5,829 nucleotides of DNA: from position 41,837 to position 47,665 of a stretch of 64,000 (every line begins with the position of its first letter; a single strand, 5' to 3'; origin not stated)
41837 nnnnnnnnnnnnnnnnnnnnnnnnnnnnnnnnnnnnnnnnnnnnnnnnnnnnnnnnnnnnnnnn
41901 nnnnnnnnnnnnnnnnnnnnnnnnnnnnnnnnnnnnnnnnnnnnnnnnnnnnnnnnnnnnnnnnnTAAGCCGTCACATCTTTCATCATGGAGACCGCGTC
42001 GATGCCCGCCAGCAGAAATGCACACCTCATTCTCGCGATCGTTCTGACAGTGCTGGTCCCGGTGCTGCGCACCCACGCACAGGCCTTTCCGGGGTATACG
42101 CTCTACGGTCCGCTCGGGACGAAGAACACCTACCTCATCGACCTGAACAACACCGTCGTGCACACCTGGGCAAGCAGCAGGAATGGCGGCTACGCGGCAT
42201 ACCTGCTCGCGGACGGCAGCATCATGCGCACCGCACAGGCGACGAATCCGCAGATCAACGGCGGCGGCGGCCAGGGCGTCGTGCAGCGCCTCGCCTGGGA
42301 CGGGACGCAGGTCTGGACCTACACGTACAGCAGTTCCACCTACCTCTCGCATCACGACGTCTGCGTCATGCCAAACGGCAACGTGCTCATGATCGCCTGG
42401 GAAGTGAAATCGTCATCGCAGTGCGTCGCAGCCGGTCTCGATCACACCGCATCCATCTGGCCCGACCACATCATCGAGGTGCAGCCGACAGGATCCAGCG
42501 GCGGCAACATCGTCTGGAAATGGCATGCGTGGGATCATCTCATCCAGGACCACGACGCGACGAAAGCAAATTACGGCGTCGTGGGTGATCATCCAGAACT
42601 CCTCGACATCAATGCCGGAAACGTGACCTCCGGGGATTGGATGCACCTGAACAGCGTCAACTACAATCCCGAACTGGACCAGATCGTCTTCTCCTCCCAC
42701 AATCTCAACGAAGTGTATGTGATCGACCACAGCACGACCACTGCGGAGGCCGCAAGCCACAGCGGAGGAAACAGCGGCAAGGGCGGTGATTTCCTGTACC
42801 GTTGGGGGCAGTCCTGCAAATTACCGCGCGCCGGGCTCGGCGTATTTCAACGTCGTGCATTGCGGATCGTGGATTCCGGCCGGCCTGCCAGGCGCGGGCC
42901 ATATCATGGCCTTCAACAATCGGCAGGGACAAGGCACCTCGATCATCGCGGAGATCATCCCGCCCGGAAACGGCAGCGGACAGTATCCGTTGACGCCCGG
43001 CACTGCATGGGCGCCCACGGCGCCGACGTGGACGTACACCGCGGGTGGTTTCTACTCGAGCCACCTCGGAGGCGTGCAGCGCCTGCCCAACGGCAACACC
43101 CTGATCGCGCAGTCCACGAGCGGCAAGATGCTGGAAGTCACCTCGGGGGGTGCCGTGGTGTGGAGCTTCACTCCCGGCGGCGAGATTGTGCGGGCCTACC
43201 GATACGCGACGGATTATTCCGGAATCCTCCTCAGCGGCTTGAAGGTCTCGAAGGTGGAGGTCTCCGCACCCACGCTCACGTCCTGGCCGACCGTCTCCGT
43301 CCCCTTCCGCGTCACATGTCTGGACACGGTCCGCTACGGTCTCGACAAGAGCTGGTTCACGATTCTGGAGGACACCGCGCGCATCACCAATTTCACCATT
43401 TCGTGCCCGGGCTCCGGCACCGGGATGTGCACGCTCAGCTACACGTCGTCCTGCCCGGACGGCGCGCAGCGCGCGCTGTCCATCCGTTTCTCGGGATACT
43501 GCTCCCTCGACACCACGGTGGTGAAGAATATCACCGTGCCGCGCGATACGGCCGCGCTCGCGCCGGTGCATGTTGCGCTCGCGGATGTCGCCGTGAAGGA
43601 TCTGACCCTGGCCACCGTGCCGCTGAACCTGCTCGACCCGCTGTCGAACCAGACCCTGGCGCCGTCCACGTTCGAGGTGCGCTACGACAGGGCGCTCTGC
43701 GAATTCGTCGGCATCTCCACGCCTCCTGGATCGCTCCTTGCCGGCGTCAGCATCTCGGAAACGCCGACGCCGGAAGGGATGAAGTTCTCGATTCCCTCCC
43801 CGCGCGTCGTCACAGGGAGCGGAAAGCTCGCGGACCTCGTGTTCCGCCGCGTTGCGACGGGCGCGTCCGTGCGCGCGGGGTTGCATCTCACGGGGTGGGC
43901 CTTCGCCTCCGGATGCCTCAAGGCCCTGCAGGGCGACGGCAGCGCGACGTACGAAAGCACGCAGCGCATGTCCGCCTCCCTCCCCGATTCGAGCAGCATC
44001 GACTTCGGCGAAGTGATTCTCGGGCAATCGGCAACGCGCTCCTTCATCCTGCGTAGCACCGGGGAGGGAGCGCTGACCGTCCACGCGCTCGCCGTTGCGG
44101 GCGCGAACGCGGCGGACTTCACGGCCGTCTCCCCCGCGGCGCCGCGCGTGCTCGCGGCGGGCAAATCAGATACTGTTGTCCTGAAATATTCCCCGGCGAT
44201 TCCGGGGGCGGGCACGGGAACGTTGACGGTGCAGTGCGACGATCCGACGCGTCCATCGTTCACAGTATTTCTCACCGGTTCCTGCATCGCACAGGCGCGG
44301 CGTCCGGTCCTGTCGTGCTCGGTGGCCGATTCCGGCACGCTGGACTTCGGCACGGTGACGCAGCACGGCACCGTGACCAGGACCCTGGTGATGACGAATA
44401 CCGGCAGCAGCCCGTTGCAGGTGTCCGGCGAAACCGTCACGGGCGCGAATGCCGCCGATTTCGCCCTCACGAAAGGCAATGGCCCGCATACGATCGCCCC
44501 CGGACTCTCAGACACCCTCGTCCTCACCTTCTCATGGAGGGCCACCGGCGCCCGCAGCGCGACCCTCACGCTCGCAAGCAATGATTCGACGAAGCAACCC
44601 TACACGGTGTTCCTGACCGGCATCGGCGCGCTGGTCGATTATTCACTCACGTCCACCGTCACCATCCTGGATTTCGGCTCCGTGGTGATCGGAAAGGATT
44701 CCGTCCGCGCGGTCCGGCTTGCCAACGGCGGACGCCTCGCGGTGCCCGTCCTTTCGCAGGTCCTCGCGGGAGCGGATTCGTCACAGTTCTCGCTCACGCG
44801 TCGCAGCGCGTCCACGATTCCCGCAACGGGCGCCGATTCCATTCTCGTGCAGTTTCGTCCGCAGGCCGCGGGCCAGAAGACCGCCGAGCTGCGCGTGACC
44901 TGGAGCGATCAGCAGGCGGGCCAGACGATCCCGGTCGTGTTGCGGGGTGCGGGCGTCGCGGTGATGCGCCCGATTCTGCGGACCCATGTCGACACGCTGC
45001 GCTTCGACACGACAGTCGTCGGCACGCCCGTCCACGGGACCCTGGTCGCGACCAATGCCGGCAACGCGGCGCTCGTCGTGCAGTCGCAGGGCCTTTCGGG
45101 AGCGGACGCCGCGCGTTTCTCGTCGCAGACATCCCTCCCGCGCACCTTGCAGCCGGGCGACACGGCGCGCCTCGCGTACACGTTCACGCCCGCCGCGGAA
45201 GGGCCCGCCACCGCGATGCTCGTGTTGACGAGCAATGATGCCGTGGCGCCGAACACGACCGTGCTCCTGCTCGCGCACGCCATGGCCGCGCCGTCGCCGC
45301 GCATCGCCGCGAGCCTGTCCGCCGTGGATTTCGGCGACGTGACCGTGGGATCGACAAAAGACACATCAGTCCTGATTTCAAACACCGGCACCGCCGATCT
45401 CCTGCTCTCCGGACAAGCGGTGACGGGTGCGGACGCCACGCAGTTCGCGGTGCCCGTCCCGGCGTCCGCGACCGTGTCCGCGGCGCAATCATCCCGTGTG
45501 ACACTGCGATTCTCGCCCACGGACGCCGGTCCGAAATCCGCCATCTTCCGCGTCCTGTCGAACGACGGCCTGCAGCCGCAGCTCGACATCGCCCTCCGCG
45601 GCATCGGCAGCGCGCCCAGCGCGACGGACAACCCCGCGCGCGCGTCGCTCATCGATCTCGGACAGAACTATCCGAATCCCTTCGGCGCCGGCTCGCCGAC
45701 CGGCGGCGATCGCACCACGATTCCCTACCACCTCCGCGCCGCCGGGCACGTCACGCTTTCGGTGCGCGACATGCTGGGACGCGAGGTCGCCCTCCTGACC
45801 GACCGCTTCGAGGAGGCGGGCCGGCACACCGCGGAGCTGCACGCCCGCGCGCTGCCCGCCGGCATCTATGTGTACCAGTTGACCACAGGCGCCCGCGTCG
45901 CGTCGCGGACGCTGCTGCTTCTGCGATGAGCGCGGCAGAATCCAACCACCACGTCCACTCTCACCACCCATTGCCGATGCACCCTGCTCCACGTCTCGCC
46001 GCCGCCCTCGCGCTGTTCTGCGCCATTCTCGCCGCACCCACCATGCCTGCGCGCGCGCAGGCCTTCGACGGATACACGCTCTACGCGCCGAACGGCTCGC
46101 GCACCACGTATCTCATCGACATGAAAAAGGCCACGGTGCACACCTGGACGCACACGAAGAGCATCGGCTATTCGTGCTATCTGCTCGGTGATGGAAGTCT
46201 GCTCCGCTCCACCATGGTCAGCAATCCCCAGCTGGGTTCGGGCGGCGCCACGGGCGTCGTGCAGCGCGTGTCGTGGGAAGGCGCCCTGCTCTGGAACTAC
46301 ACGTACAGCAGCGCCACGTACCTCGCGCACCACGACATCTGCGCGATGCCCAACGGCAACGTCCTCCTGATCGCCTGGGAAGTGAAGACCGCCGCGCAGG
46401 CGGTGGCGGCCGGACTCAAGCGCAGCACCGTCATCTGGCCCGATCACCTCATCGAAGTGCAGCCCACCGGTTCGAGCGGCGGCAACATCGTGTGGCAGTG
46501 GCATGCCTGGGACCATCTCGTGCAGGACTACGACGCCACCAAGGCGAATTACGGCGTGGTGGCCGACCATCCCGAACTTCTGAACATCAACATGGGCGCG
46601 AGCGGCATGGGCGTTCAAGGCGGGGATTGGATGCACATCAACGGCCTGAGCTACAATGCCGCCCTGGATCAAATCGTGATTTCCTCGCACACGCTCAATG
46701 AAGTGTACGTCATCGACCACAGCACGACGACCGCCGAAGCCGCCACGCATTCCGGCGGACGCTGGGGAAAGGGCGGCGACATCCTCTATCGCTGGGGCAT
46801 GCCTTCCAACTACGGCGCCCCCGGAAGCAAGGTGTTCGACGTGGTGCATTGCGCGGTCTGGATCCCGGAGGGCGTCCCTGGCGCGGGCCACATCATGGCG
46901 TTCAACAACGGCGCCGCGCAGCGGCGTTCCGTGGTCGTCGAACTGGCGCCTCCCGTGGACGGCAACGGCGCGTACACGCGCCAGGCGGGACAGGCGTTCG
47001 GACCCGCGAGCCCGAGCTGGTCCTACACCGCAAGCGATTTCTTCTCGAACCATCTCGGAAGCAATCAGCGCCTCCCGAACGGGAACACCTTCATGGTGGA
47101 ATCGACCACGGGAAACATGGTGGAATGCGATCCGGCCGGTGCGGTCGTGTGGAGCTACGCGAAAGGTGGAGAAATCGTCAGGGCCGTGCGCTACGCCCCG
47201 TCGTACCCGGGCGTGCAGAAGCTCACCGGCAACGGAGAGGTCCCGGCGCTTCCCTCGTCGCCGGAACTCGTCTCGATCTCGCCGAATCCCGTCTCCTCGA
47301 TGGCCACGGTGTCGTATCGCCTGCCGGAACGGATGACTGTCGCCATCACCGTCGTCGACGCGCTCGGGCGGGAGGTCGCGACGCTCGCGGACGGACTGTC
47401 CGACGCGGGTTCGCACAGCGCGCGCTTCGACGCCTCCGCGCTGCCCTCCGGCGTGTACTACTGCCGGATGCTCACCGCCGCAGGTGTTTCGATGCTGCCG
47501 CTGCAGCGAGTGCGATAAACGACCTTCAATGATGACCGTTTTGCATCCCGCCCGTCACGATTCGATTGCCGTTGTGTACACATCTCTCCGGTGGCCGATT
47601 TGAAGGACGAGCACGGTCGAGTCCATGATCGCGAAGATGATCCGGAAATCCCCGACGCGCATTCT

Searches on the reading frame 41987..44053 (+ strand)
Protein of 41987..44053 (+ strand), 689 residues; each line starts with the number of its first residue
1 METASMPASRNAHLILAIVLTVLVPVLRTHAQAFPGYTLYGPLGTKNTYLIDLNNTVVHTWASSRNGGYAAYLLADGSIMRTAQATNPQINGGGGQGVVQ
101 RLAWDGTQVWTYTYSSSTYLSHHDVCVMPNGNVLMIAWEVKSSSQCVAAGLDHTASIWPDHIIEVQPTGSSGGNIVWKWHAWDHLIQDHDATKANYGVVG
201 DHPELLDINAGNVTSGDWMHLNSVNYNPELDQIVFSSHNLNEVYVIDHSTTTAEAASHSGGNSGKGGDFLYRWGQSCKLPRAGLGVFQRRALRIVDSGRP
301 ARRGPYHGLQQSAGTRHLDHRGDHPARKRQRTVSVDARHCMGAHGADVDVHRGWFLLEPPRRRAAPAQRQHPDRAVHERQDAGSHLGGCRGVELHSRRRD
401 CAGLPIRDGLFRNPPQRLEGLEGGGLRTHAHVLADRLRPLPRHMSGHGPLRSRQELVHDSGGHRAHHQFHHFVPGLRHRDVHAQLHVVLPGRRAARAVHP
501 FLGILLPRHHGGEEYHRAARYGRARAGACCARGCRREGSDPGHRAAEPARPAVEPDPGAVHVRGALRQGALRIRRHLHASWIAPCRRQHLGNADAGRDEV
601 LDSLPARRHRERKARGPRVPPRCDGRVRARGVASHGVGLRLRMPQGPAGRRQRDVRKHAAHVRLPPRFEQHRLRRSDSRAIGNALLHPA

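Call 16: search_protein_families(library=pfam, proteins=[window:41987-44053:+], max_evalue=0.001)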
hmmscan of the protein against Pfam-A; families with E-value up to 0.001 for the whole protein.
window:41987-44053:+ (689 aa): 1 family
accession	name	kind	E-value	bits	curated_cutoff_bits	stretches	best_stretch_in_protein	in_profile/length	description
PF05935.17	Arylsulfotrans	-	7.9e-17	61.7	24.2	1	106-251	78-207/374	Arylsulfotransferase (ASST)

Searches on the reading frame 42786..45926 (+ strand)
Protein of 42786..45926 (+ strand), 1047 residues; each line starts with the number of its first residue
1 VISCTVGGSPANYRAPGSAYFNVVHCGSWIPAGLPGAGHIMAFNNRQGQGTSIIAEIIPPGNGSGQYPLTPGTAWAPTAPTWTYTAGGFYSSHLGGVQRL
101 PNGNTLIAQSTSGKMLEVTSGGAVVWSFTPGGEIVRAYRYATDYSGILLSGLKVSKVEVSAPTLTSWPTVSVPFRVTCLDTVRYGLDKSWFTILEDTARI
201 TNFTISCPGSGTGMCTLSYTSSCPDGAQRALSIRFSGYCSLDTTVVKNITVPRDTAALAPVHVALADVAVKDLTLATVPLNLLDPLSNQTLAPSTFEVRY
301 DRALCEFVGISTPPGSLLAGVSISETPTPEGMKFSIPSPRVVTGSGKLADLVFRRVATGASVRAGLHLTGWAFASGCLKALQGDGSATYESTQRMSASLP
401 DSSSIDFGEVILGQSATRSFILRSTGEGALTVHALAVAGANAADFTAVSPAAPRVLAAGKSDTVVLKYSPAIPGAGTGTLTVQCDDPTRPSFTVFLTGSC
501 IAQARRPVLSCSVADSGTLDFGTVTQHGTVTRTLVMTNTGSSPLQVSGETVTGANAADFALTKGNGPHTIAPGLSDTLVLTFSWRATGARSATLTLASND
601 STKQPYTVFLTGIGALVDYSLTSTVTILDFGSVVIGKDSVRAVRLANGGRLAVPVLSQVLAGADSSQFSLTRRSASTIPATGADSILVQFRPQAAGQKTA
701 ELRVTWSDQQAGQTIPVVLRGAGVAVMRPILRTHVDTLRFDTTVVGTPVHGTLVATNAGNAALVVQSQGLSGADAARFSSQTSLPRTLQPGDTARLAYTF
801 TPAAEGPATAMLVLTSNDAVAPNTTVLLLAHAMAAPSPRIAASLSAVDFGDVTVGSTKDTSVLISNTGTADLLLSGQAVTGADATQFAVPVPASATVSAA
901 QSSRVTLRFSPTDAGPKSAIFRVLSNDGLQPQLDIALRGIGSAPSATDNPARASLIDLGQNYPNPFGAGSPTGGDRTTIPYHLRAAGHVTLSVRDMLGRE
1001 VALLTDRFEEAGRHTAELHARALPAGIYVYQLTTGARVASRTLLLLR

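Call 52: search_protein_families(library=pfam, proteins=[window:42786-45926:+], max_evalue=0.00001)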
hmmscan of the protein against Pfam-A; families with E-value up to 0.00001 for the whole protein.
window:42786-45926:+ (1047 aa): 10 families
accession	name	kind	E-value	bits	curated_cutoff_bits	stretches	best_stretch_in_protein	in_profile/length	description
PF15780.11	ASH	-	1.7e-46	156.9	27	4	845-932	12-97/98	Abnormal spindle-like microcephaly-assoc'd, ASPM-SPD-2-Hydin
PF22544.2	HYDIN_VesB_CFA65-like_Ig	-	6e-42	142.4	25.5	3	516-608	7-95/100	HYDIN/CFA65/VesB-like, Ig-like domain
PF22073.2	Cep192_D4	-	3.3e-31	108.2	35.5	0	516-614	8-111/112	Cep192 domain 4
PF07610.17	DUF1573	-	8.1e-20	71.1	26.1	1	515-612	4-96/98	Protein of unknown function (DUF1573)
PF22067.2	Cep192_D3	-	2.8e-12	47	27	0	843-918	5-78/99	Cep192 domain 3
PF22064.2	Cep192_D2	-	7.6e-10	39.7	27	0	626-671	12-58/154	Cep192 domain 2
PF12371.14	TMEM131_like_N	-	4e-09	37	28.8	0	737-814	7-82/84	Transmembrane protein 131-like N-terminal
PF24770.2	Ig-CFAP74_2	-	1.5e-08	35.8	27.4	0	627-652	7-32/185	CFAP74 second Ig-like domain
PF24507.1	Ig_CFAP65_4th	-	4.6e-08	33.8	27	0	658-710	15-65/76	CFAP65, fourth Ig-like domain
PF24798.1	Ig-CFAP74_4th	-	5.5e-06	26.9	28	0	517-547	4-34/95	CFAP74 forth Ig-like domain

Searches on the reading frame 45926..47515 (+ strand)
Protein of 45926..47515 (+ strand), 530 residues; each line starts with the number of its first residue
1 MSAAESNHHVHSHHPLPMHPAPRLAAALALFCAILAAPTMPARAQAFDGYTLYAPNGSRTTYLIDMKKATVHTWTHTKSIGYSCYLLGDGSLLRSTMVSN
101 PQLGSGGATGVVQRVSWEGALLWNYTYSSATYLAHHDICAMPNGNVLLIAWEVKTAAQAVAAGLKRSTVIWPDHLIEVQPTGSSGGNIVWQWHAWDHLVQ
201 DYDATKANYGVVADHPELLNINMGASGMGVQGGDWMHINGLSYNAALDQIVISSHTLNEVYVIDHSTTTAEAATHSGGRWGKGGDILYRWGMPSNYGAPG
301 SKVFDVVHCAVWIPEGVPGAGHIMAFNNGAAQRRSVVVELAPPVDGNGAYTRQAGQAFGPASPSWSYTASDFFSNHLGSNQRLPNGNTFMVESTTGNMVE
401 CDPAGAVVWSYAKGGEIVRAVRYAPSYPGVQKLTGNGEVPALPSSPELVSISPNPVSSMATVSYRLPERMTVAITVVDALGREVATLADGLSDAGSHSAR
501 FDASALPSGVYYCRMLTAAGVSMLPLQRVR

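Call 74: search_protein_families(library=pfam, proteins=[window:45926-47515:+], max_evalue=0.00001)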
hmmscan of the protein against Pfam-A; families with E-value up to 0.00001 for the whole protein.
window:45926-47515:+ (530 aa): 3 families
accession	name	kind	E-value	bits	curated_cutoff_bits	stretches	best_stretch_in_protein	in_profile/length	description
PF05935.17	Arylsulfotrans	-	8.5e-21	74.8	24.2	1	114-398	73-336/374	Arylsulfotransferase (ASST)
PF14269.12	Arylsulfotran_2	-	1.2e-09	38.4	27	0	368-413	255-300/301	Arylsulfotransferase (ASST)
PF18962.6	Por_Secre_tail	-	9.3e-07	29.5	27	1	451-517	1-64/75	Secretion system C-terminal sorting domain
